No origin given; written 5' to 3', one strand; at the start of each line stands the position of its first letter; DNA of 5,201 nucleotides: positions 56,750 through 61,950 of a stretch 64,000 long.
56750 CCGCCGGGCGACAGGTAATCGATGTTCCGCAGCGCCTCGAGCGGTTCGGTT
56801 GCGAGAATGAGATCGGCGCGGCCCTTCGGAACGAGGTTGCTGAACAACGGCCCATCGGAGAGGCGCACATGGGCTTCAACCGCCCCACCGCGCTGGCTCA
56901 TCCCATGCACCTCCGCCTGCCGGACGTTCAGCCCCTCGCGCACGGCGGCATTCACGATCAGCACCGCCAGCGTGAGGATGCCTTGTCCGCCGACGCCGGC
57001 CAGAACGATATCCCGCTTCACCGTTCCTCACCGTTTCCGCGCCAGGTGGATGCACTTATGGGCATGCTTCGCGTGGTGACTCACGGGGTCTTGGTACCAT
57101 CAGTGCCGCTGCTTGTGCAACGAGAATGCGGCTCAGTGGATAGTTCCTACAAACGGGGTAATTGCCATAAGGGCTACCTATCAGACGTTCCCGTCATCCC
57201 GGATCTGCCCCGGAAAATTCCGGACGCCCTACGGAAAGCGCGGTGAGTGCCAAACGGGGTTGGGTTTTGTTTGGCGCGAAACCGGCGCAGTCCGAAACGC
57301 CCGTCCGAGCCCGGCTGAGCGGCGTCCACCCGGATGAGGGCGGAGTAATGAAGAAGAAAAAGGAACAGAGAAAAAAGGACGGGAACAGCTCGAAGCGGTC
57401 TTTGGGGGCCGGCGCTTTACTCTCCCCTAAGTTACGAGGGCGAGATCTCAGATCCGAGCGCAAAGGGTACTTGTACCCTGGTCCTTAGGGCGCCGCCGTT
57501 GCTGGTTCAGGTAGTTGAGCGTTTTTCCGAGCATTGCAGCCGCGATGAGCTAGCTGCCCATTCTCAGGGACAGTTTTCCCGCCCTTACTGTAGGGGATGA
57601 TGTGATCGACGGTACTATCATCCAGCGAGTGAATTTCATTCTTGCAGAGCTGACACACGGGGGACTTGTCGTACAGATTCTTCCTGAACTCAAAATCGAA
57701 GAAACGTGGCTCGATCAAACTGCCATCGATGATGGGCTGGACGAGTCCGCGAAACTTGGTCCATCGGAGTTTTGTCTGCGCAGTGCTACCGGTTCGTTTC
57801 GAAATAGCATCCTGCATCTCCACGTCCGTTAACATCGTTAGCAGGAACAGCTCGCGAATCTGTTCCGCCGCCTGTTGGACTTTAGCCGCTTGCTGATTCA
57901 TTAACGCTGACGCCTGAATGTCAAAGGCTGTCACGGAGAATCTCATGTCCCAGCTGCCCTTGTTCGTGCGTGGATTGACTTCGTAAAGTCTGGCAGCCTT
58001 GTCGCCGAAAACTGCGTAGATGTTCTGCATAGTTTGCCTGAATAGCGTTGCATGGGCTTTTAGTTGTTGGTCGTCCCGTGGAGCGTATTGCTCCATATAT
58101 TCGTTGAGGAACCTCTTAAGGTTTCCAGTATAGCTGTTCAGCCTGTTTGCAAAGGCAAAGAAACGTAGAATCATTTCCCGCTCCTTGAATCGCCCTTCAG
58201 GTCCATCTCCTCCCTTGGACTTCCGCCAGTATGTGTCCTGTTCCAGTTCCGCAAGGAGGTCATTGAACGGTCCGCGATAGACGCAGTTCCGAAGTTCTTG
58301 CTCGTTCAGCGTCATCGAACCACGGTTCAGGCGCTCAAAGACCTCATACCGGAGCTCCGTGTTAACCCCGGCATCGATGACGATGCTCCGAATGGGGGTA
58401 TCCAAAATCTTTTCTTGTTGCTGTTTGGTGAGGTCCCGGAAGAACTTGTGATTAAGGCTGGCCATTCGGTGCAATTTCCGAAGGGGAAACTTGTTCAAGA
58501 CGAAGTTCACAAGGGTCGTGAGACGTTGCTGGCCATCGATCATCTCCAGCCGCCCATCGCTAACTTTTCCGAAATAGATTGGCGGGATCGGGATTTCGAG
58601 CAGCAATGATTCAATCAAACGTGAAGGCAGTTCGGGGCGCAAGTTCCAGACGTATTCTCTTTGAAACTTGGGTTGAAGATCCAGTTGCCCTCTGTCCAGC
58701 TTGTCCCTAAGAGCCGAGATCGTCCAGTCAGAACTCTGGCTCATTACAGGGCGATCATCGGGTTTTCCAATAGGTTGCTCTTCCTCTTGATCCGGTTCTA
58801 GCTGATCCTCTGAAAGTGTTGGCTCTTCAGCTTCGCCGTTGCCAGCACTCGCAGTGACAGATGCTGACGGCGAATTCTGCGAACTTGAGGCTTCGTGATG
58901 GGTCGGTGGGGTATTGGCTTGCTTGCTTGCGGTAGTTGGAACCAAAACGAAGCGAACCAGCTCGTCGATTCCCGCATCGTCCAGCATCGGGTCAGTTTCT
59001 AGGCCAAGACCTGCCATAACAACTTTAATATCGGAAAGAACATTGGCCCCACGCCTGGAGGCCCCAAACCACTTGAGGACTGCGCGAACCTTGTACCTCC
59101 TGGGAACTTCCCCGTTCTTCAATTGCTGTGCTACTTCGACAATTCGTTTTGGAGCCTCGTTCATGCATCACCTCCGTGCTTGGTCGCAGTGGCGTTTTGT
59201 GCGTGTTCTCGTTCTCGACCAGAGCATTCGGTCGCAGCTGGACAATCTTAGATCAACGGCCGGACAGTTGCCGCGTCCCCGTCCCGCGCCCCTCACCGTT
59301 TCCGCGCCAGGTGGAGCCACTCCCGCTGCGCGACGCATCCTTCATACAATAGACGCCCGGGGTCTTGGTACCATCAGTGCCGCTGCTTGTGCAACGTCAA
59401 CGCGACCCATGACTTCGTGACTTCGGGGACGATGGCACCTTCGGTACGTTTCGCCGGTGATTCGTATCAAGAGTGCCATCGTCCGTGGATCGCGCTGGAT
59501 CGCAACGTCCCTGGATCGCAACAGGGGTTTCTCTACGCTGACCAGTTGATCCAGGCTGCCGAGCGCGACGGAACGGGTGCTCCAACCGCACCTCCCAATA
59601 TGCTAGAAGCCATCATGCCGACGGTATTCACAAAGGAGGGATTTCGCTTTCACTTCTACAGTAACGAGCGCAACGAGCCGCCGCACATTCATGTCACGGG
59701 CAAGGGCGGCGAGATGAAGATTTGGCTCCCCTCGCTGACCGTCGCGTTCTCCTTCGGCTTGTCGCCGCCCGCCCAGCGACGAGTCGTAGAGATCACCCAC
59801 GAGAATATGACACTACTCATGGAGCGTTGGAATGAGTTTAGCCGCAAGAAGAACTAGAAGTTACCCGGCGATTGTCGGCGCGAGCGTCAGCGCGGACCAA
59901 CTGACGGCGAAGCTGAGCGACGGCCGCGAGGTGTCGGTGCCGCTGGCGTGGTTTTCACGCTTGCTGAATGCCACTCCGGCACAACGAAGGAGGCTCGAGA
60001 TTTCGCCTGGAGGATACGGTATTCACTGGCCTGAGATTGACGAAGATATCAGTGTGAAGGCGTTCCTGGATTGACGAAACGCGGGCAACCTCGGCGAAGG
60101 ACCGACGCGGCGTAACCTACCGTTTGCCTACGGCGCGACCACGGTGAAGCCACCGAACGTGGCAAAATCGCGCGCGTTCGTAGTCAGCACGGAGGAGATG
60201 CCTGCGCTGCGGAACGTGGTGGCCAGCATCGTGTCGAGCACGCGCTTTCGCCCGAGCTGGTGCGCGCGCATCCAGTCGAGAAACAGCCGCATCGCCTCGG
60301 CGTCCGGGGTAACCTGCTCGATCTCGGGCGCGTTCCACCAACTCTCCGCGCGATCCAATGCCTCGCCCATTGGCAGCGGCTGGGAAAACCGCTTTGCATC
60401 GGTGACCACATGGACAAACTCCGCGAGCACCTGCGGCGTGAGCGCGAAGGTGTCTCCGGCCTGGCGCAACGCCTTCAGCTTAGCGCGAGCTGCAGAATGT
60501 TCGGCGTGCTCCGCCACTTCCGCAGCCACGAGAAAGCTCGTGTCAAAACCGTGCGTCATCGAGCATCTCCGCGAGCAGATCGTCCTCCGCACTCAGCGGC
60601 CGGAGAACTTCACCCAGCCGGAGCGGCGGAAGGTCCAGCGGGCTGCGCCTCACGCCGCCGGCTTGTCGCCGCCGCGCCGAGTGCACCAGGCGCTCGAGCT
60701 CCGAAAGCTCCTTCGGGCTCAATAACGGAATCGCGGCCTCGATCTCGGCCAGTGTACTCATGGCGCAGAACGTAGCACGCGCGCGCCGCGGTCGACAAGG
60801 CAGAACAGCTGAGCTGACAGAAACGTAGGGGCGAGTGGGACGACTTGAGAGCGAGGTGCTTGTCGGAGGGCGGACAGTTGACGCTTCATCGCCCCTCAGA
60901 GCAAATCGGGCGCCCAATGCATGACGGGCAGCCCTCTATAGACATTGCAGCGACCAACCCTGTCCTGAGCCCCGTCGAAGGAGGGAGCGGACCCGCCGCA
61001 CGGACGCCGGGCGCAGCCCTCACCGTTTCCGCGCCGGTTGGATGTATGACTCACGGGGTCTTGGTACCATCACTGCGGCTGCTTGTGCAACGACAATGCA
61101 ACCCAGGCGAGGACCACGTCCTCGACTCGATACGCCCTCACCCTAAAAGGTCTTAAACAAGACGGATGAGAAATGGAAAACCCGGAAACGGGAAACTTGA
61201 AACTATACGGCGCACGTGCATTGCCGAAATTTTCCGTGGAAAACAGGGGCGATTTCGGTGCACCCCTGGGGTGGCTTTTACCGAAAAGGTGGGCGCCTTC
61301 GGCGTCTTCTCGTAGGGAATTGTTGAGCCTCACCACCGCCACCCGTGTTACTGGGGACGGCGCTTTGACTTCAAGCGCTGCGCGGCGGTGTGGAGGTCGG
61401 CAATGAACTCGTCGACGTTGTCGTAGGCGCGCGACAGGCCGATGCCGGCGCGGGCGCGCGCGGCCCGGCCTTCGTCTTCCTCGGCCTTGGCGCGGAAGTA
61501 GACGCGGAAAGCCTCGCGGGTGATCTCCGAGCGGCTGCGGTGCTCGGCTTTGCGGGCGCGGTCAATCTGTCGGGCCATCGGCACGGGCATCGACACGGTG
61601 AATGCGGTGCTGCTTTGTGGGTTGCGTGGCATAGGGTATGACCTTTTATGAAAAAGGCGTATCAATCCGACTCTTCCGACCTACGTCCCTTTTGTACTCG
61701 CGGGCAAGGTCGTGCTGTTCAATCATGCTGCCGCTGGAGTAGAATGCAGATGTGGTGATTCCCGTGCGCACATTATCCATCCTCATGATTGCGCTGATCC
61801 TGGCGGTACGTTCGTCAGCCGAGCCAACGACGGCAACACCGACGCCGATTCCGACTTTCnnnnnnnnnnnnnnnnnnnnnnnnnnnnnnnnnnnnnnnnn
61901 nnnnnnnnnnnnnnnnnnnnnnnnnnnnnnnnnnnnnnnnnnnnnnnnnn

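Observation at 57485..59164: Low-GC DUF262-HNH (GmrSD/SspE-like) nuclease as a horizontally acquired cassette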

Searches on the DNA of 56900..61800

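Call 22: search_rna_families(source=window, start=56900, end=61800, threshold=evalue, max_evalue=5)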
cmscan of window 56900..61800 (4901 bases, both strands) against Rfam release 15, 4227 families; matches with E-value up to 5: 2.
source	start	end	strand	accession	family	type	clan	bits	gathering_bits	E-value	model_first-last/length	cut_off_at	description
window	58311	58367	-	RF01989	SECIS_3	Cis-reg;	-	24.1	63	0.046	1-59/59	no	Selenocysteine insertion sequence 3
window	59422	59488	+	RF00701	mir-126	Gene; miRNA;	-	21.7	47.2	1.1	1-74/74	no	mir-126 microRNA precursor family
